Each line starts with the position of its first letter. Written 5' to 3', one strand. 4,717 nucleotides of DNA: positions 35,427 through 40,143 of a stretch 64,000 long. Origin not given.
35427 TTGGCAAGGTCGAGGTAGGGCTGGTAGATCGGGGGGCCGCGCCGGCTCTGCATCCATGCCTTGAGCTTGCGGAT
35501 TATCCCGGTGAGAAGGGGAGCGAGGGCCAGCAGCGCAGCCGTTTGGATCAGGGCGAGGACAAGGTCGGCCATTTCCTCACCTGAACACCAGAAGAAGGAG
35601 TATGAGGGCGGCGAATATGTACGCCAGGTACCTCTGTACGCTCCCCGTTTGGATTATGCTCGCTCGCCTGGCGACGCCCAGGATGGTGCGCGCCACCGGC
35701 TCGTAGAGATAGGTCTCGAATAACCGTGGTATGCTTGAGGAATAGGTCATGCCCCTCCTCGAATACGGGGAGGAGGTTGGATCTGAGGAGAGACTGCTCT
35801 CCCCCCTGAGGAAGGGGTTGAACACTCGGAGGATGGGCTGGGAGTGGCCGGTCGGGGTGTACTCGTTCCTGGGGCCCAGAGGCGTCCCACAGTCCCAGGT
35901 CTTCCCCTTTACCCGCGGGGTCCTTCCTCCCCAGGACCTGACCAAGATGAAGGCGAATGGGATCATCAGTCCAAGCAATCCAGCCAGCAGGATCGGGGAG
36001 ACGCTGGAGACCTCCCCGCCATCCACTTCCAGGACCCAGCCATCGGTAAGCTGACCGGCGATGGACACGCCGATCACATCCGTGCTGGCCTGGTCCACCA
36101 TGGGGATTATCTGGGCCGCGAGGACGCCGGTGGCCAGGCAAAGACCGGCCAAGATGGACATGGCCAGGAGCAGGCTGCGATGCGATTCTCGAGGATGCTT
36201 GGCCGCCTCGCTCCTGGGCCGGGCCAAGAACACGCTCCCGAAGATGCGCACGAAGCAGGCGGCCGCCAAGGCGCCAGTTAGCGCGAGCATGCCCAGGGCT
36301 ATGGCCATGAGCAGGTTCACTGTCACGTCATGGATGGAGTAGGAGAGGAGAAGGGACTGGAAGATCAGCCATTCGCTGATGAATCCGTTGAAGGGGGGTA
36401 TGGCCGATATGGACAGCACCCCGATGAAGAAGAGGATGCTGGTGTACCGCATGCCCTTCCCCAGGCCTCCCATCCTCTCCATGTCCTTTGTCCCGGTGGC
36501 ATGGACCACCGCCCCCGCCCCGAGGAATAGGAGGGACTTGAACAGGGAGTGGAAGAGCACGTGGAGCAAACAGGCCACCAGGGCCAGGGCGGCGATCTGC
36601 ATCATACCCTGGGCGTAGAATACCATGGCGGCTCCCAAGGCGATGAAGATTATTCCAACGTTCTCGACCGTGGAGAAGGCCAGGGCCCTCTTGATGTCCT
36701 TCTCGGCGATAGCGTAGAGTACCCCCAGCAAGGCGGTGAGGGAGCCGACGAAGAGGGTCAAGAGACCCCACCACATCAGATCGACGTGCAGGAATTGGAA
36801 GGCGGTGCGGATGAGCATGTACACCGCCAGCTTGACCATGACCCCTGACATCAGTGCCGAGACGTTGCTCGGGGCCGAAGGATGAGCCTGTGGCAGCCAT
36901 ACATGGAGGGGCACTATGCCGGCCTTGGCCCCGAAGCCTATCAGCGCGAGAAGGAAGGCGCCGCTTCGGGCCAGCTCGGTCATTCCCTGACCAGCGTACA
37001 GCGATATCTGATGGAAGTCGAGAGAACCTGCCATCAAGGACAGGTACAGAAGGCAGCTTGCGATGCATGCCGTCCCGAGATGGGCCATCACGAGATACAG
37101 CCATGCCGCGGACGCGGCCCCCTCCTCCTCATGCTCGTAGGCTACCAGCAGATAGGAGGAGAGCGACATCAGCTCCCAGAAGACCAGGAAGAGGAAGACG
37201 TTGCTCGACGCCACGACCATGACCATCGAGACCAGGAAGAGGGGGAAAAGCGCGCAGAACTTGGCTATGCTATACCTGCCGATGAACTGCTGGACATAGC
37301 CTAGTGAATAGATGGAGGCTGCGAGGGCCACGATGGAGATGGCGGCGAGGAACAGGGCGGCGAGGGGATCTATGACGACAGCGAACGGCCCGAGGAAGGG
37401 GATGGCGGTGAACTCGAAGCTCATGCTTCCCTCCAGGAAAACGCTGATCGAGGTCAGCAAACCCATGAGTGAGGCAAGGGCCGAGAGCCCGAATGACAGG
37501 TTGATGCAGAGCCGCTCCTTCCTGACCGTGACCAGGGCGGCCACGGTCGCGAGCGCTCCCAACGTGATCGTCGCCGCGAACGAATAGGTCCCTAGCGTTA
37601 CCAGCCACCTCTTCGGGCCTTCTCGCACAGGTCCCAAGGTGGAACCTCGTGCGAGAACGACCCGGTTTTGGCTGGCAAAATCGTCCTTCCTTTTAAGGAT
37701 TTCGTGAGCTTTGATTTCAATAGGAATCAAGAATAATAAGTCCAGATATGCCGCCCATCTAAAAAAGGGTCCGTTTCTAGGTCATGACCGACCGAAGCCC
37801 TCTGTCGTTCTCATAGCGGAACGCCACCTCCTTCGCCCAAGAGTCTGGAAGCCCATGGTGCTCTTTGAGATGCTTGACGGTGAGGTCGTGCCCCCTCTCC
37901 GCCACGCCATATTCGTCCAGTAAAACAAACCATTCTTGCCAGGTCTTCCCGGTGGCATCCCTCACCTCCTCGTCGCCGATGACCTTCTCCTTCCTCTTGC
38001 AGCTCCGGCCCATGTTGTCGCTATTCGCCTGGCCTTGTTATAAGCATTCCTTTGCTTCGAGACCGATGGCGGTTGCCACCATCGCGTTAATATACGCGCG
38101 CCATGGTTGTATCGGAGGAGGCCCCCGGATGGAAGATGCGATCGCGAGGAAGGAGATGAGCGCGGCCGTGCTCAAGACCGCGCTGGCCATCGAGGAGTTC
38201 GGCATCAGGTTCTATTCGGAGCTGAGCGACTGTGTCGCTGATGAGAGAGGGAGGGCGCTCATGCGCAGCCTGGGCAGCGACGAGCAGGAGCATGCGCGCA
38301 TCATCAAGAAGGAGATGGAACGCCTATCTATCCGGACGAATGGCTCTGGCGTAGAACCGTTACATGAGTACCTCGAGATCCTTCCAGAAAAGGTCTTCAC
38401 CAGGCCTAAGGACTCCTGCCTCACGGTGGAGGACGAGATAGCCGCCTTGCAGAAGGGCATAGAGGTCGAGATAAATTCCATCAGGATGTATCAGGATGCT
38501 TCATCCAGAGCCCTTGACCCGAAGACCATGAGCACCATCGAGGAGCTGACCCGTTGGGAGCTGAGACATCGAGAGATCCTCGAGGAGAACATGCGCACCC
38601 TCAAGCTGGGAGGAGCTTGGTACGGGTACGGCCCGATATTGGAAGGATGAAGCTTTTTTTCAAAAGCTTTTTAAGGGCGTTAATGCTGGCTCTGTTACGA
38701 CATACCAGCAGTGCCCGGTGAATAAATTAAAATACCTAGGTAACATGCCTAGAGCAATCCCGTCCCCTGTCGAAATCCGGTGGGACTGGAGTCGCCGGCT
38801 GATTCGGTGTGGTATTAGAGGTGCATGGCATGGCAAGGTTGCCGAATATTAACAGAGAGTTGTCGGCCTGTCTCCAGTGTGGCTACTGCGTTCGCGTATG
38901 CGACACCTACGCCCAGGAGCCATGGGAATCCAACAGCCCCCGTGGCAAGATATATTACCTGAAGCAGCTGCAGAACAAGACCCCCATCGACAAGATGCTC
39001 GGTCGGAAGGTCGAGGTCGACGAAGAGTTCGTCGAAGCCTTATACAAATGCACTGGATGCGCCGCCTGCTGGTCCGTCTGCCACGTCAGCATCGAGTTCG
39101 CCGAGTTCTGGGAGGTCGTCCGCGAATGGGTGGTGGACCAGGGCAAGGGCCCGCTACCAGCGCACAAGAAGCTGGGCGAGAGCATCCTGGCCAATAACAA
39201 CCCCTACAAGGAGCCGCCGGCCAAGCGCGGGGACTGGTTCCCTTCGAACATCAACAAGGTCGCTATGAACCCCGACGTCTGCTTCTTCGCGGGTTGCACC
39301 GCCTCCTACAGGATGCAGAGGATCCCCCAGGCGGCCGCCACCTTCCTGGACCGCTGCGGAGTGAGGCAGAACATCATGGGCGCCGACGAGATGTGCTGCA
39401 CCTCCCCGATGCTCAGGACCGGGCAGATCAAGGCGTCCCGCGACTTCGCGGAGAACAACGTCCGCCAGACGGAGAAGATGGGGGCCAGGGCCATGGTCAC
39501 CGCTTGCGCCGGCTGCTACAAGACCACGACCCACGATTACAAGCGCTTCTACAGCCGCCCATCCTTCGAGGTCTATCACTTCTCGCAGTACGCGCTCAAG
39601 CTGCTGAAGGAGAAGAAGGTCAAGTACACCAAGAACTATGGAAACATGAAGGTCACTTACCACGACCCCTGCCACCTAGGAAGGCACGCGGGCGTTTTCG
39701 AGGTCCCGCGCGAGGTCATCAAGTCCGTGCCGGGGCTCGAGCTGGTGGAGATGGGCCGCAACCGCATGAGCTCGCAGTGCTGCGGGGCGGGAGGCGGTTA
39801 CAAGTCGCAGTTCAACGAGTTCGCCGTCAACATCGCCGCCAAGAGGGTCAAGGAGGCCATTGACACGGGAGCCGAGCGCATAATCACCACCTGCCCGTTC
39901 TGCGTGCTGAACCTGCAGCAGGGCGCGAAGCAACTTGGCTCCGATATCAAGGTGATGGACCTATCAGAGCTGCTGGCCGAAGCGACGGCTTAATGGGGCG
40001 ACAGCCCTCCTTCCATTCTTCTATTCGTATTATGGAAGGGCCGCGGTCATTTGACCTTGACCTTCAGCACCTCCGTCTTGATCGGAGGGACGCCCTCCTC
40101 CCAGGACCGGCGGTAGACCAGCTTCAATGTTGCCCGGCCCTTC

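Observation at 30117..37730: Minimal, tightly coupled Hyf-like operon (B-C-E-F-G-[H+I]) without formate dehydrogenase, hyfA/D/J/R or maturation genes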

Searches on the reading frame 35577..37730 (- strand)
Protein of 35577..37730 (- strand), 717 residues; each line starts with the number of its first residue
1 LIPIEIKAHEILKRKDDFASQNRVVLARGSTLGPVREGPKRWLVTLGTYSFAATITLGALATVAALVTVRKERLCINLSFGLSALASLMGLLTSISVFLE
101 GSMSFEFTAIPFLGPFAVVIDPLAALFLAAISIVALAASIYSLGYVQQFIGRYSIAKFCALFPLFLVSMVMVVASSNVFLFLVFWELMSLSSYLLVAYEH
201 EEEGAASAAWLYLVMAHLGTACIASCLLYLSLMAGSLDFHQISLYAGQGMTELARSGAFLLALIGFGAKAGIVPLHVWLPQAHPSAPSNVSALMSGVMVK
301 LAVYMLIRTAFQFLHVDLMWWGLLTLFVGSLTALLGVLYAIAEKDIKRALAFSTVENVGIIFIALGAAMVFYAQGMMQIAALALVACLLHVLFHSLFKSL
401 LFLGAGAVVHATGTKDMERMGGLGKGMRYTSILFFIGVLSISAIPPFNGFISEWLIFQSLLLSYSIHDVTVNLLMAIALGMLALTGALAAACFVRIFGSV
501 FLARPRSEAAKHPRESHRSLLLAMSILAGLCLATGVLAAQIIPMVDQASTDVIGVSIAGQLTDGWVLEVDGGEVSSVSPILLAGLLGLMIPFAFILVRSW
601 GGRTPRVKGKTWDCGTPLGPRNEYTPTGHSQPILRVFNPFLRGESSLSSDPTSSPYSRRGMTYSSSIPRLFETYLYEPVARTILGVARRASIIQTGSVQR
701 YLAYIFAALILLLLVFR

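Call 4: search_protein_families(library=pfam, proteins=[window:35577-37730:-])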
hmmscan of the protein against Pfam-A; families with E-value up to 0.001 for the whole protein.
window:35577-37730:- (717 aa): 2 families
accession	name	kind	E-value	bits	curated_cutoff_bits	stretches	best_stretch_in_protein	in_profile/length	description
PF00361.26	Proton_antipo_M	-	3e-57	194.5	21.5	1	175-470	1-285/294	NADH:quinone oxidoreductase/Mrp antiporter, TM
PF00662.26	Proton_antipo_N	-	9.3e-05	22.7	24.5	1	115-147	10-42/51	NADH-Ubiquinone oxidoreductase (complex I), chain 5 N-terminus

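Call 5: search_protein_families(library=ncbifam, proteins=[window:35577-37730:-])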
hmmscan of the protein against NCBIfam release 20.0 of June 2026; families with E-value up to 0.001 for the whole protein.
window:35577-37730:- (717 aa): 75 families (the best 25 are shown)
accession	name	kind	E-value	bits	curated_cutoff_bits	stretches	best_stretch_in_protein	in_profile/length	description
NF005086.0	PRK06521.1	equivalog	1.8e-202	674.4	667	1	54-716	11-667/669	hydrogenase 4 subunit B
NF006418.0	PRK08667.1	equivalog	7.3e-159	530.3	794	1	54-716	9-640/644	hydrogenase membrane subunit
NF005958.0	PRK08042.1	equivalog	8.2e-78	262.7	727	1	59-643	16-566/608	formate hydrogenlyase subunit 3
NF006240.0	PRK08376.1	subfamily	2.3e-73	247.9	662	1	118-544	86-498/521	putative monovalent cation/H+ antiporter subunit D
NF009288.0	PRK12648.1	equivalog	2.7e-64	217.7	1104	1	54-556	6-490/954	monovalent cation/H+ antiporter subunit A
NF006419.0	PRK08668.1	equivalog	6e-62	210.3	617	1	125-590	72-515/613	NADH dehydrogenase subunit M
NF005097.0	PRK06525.1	equivalog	9.9e-62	209.2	430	1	61-542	12-479/480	hydrogenase 4 subunit D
TIGR00940.1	2a6301s01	subfamily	2.1e-61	208.3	920.45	1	99-559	50-511/793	monovalent cation:proton antiporter subunit A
TIGR01974.1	NDH_I_L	subfamily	8.8e-60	203.3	407.5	1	104-547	63-488/630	NADH-quinone oxidoreductase subunit L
NF005141.0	PRK06590.1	equivalog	3.9e-59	201.1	556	1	64-542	19-472/615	NADH-quinone oxidoreductase subunit L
NF009287.0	PRK12647.1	equivalog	1.9e-58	198.7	937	1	55-553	7-483/773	putative monovalent cation/H+ antiporter subunit A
NF009285.0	PRK12645.1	equivalog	2.8e-57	194.6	1028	1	92-553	46-509/804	Na+/H+ antiporter subunit A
NF005046.0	PRK06459.1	equivalog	1.1e-56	192.7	460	1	125-715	49-583/587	hydrogenase 4 subunit B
NF005044.0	PRK06458.1-4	equivalog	2.9e-55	188.1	610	1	118-558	70-500/531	hydrogenase 4 subunit F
NF009310.0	PRK12668.1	equivalog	3e-55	188.1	564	1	84-544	33-440/584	Na(+)/H(+) antiporter subunit D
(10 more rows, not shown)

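Call 70: search_solved_structures(query=window:35577-37628:-, show_alignments=1, max_evalue=1e-30)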
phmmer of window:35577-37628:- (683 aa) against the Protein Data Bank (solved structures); distinct sequences matched with E-value up to 1e-30: 12.
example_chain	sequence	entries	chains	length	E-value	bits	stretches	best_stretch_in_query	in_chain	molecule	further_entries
7z0s_C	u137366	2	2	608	1.3e-67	232.3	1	77-609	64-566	Formate hydrogenlyase subunit 3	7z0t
6cfw_H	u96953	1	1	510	9.3e-53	183.2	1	81-508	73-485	Monovalent cation/H+ antiporter subunit D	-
7qru_A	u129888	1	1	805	1.3e-43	153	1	69-503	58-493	Na+/H+ antiporter subunit A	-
6z16_A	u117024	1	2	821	1.5e-38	136.2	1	81-503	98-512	Multisubunit Na+/H+ antiporter, A subunit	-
6hum_F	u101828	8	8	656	6.9e-38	134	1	67-423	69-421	NADH dehydrogenase subunit 5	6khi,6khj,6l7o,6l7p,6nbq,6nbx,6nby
8e9g_L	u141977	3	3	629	1.3e-36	129.8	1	81-504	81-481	NADH-quinone oxidoreductase, L subunit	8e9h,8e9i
7eu3_F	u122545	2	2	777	1.1e-33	120.1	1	78-423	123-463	NAD(P)H-quinone oxidoreductase subunit F | NADH-plastoquinone oxidoreductase subunit 5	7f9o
5gpn_j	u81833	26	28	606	6.6e-33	117.6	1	85-511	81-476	NADH-ubiquinone oxidoreductase chain 5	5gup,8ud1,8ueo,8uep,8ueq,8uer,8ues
7v2c_l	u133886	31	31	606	8.2e-33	117.3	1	85-511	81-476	NADH-ubiquinone oxidoreductase chain 5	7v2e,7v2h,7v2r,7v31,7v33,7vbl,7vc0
7v2d_l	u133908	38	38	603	8.3e-33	117.3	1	85-511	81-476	NADH-ubiquinone oxidoreductase chain 5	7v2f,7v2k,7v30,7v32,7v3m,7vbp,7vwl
4he8_L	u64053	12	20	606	1.4e-32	116.5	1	53-504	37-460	NADH-quinone oxidoreductase subunit 12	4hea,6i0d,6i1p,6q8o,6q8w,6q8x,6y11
9grx_F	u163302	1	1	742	2.9e-31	112.2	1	78-419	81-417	NAD(P)H-quinone oxidoreductase subunit 5, chloroplastic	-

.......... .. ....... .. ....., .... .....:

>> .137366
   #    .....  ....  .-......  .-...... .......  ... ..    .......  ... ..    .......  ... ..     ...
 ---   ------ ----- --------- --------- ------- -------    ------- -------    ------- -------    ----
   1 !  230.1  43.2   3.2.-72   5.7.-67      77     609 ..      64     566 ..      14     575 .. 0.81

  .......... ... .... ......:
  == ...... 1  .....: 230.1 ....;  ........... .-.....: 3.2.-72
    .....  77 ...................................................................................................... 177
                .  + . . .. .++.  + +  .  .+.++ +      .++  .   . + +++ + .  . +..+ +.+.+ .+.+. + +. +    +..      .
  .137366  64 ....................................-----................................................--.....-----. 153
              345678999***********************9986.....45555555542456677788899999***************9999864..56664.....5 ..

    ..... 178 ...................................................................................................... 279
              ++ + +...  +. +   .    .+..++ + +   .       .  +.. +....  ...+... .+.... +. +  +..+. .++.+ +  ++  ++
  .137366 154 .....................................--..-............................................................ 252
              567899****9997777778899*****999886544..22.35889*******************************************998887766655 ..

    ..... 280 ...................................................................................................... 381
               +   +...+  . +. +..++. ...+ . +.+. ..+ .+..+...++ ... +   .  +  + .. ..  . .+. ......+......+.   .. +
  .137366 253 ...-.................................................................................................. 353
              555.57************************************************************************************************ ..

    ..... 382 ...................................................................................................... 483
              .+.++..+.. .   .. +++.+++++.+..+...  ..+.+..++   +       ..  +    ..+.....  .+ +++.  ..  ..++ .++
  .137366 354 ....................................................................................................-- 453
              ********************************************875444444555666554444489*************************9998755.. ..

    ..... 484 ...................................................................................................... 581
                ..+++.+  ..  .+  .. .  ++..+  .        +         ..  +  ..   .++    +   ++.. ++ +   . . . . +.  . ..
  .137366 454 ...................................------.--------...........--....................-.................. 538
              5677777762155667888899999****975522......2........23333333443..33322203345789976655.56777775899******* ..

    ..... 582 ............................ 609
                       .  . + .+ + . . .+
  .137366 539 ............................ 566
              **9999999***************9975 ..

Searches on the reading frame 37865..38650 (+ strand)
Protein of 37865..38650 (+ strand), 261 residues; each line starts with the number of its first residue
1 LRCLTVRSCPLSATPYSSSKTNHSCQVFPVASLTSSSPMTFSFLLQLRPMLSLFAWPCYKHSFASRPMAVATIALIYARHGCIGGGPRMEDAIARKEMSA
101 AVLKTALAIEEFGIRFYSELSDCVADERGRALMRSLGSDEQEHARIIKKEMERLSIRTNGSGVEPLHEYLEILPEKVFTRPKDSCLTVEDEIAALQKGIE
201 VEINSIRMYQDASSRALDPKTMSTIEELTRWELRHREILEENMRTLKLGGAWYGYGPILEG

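Call 7: search_protein_families(library=pfam, proteins=[window:37865-38650:+], max_evalue=0.01)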
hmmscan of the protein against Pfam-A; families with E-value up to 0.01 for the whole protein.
window:37865-38650:+ (261 aa): 2 families
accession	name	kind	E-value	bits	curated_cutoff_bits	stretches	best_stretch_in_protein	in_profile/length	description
PF02915.23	Rubrerythrin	-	4e-12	47.1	22.8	1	102-241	2-135/137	Rubrerythrin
PF13668.12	Ferritin_2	-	0.0014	19.2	24.7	0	101-150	4-62/138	Ferritin-like domain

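Call 13: search_protein_families(library=ncbifam, proteins=[window:37865-38650:+], max_evalue=0.01)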
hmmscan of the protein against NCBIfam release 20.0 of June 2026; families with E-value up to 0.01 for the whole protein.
window:37865-38650:+ (261 aa): 1 family
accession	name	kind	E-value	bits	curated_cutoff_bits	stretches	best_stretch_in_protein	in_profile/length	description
NF045676.1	FeExpMbfA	equivalog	5.2e-05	22.8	450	0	100-149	97-146/318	iron exporter MbfA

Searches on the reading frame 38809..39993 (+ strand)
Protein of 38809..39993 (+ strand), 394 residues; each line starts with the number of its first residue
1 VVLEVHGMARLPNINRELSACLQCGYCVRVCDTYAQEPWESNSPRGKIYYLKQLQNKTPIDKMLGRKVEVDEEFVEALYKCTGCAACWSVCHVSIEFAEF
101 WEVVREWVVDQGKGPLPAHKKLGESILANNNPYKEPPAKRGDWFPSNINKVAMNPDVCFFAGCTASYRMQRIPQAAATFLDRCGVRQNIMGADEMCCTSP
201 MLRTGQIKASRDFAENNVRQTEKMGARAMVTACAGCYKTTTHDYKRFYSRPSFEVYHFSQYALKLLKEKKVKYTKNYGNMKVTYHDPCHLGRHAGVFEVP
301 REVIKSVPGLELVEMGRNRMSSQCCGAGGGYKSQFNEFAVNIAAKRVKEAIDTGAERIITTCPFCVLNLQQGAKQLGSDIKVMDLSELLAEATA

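Call 7: search_protein_families(library=pfam, proteins=[window:38809-39993:+], max_evalue=0.01)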
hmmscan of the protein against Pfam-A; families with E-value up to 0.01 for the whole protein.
window:38809-39993:+ (394 aa): 8 families
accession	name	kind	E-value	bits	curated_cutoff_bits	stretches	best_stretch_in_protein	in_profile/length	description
PF02754.22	CCG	-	2.6e-35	120.8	20.6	2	282-370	1-85/85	Cysteine-rich domain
PF13183.11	Fer4_8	-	1.9e-08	35.2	27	1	17-95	1-68/68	4Fe-4S dicluster domain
PF13534.11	Fer4_17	-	1.8e-07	32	22.2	1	20-93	1-58/61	4Fe-4S dicluster domain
PF12838.12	Fer4_7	-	4.4e-07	30.7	27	1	21-94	2-51/52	4Fe-4S dicluster domain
PF13187.11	Fer4_9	-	0.00028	21.3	27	1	20-93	1-49/52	4Fe-4S dicluster domain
PF13237.11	Fer4_10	-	0.00047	20.5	25.5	1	14-91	2-52/53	4Fe-4S dicluster domain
PF14697.11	Fer4_21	-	0.0033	17.9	35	0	80-93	40-53/59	4Fe-4S dicluster domain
PF12837.12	Fer4_6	-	0.0066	16.8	25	1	18-34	6-22/24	4Fe-4S binding domain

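Call 13: search_protein_families(library=ncbifam, proteins=[window:38809-39993:+], max_evalue=0.01)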
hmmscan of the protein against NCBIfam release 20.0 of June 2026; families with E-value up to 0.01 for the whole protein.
window:38809-39993:+ (394 aa): 19 families
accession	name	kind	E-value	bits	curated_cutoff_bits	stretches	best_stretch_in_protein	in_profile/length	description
NF004898.0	PRK06259.1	equivalog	7e-73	245.9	385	1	16-392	131-487/488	fumarate reductase (CoM/CoB) subunit TfrB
NF045670.1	quin_L_LdhH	equivalog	1.6e-52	178.7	800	2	152-390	464-706/706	L-lactate dehydrogenase (quinone) large subunit LdhH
NF008369.0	PRK11168.1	equivalog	1.9e-30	106.1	278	1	151-374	163-385/401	anaerobic glycerol-3-phosphate dehydrogenase subunit C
NF008434.0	PRK11274.1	equivalog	4.9e-26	91.6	333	2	155-375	168-394/409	glycolate oxidase subunit GlcF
NF045724.1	ferredox_TmcB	equivalog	3.7e-22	78.5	735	2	166-391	198-426/430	electron transfer complex ferredoxin TmcB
NF045663.1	diclust_near_Sec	equivalog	5.5e-21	74.3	530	1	16-374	301-623/759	pyridine nucleotide-disulfide oxidoreductase/dicluster-binding protein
TIGR03379.1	glycerol3P_GlpC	equivalog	1.1e-19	70.5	279.9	1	143-373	149-381/397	anaerobic glycerol-3-phosphate dehydrogenase subunit GlpC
NF045796.1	DsrK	equivalog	1.6e-18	66.6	400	2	241-341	285-385/453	sulfate reduction electron transfer complex DsrMKJOP subunit DsrK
NF045711.1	sulf_resp_HmcF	equivalog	1.4e-17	63.6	750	2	198-372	247-428/457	sulfate respiration complex iron-sulfur protein HmcF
TIGR03288.1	CoB_CoM_SS_B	equivalog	2.4e-17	63.1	345.15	2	253-375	116-243/290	CoB--CoM heterodisulfide reductase subunit B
TIGR00273.1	TIGR00273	equivalog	3e-07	29.7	444.8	1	16-116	290-380/432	LutB/LldF family L-lactate oxidation iron-sulfur protein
NF009226.0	PRK12576.1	equivalog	3.5e-05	23.3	344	1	18-105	153-234/317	succinate dehydrogenase/fumarate reductase iron-sulfur subunit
NF041890.1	hdrC_Methbact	equivalog_domain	9.7e-05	22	270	1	16-114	26-107/192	ferredoxin:CoB-CoM heterodisulfide reductase subunit HdrC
NF042965.1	MFR_anch_SdhE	equivalog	0.0012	18.4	500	1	267-370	128-233/282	8-methylmenaquinol:fumarate reductase membrane anchor subunit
NF041780.1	hetero_SS_HdrB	equivalog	0.0034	16.7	450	0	271-371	148-253/304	ferredoxin:CoB-CoM heterodisulfide reductase subunit HdrB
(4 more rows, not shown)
